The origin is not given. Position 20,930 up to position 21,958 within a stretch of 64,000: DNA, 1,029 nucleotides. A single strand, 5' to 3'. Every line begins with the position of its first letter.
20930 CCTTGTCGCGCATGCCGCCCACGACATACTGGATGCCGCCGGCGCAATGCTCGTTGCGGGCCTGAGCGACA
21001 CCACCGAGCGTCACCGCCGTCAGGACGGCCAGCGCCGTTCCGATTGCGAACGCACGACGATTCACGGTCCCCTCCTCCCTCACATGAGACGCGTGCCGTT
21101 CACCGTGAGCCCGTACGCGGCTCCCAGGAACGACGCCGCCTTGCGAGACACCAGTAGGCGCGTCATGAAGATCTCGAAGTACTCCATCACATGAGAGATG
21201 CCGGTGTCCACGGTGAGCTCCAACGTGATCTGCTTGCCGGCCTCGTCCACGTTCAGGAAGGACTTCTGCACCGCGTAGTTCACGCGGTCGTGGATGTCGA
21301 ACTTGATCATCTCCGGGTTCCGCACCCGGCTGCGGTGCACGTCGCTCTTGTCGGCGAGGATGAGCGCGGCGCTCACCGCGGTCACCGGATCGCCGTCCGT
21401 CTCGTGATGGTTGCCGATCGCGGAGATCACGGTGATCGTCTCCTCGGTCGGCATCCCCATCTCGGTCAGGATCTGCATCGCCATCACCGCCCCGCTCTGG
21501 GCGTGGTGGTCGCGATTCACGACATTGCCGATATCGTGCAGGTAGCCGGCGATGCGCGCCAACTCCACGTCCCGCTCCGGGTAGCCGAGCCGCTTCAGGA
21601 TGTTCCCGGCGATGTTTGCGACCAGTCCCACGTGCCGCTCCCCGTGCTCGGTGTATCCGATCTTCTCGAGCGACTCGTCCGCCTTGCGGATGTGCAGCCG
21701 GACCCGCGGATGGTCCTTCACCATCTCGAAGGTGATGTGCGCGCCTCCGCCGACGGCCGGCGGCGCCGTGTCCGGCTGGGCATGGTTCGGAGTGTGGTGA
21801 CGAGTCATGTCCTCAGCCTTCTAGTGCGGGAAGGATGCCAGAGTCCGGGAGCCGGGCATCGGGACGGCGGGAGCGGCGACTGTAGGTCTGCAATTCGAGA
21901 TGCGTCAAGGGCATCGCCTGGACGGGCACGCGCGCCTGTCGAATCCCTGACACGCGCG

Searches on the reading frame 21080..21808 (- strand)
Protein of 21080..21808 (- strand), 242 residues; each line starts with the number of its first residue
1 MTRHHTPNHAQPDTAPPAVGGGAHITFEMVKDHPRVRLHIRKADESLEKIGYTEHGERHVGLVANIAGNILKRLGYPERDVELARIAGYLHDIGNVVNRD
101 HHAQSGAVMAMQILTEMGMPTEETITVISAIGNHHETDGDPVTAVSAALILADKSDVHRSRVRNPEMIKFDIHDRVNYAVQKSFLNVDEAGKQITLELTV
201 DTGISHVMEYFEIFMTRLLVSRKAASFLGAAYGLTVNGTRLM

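Call 16: search_protein_families(library=pfam, proteins=[window:21080-21808:-], max_evalue=0.01)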
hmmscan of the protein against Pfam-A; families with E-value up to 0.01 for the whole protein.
window:21080-21808:- (242 aa): 3 families
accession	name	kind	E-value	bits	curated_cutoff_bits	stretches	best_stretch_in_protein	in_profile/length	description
PF01966.28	HD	-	1e-11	45.6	22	1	58-154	3-112/116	HD domain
PF08668.18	HDOD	-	0.0043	17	22.9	1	59-101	98-138/196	HDOD domain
PF13875.12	DUF4202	-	0.005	17.1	35.1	0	99-143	80-123/183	Domain of unknown function (DUF4202)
